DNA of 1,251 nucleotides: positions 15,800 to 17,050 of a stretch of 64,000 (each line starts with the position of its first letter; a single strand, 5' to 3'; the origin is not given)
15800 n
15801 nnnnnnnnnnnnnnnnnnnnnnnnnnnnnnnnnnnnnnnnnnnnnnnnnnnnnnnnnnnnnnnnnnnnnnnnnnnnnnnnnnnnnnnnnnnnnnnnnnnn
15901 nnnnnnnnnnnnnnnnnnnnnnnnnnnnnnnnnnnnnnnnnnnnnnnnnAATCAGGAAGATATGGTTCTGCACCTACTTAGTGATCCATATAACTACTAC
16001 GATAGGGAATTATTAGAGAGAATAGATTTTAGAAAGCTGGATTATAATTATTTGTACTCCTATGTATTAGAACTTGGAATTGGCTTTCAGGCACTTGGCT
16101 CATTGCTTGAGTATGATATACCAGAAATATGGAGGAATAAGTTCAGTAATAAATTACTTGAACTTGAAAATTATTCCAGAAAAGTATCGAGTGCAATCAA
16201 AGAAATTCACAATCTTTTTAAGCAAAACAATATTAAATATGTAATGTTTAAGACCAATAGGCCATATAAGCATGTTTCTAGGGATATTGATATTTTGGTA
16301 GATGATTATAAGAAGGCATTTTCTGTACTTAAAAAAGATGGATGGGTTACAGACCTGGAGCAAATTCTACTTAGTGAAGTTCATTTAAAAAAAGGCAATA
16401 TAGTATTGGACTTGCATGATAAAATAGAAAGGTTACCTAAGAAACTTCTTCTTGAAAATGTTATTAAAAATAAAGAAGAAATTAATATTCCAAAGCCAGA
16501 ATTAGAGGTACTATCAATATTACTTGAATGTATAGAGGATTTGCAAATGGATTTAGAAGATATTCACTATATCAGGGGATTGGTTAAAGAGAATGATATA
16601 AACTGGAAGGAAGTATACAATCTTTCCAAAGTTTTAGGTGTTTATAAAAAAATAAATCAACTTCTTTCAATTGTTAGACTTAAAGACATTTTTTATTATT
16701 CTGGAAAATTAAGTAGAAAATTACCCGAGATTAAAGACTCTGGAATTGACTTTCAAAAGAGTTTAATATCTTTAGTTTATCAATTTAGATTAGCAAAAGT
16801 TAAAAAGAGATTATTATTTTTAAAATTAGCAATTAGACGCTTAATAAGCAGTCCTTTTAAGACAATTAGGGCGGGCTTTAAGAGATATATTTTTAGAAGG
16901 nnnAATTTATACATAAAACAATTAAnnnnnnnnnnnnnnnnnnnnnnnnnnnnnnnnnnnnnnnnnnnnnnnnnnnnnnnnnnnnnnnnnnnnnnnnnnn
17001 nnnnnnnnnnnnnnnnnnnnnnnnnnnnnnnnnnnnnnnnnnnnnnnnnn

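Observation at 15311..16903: P-loop kinase fused to NTP_transf_5-type nucleotidyltransferase inside the glycan island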

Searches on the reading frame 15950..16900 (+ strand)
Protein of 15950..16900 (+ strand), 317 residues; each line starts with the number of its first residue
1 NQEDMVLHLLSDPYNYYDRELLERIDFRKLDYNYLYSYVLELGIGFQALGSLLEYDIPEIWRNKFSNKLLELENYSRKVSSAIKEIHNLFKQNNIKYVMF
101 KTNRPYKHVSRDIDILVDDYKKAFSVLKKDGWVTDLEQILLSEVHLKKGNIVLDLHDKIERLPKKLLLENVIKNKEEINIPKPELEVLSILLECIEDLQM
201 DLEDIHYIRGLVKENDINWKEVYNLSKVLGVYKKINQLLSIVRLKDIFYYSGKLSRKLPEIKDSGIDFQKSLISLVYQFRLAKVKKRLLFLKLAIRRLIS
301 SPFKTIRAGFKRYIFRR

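Call 56: search_solved_structures(query=A4, max_evalue=10, show_alignments=3)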
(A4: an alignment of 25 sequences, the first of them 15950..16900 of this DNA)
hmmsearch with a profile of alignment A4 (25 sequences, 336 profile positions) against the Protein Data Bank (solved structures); distinct sequences matched with E-value up to 10: 0.

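Call 57: search_protein_families(library=pfam, alignment_id=A4, max_evalue=0.01)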
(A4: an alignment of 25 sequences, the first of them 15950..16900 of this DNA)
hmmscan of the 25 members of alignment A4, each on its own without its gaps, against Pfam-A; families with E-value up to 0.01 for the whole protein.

A. member 1, window:15950-16900:+ (317 aa): 1 family
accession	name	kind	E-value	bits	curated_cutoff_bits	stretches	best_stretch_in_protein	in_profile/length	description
PF14907.12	NTP_transf_5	-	2.2e-11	44.2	31.2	1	57-242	34-244/249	Uncharacterised nucleotidyltransferase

B. families by the number of members that match (of 25 scanned): 2 families
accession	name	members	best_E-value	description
PF14907.12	NTP_transf_5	25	7.4e-25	Uncharacterised nucleotidyltransferase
PF13107.11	DUF3964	1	0.0048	Protein of unknown function (DUF3964)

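Call 81: find_homologous_proteins(query=A4, max_evalue=0.000001)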
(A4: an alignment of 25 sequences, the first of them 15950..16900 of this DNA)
Query A4 (25 sequences) (317 aa, profile of the alignment): 8 proteins with E <= 0.000001 among 8000 candidates.
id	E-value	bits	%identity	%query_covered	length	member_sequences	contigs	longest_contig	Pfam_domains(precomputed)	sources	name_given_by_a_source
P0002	2.1e-80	289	40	92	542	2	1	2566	PF14907.13,PF13238.13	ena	-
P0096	3.4e-64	235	27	42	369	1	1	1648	PF14907.13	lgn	-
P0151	4.6e-39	153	28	44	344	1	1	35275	-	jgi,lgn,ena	-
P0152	1.4e-22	99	28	18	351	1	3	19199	PF14907.13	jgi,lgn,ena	jgi:hypothetical protein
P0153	1.9e-19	88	25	53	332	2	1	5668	PF14907.13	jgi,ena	-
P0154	4.5e-11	61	40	12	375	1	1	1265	PF14907.13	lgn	-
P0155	2.5e-7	48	26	39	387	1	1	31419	PF14907.13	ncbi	-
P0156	3.7e-7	48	26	39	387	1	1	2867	PF14907.13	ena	-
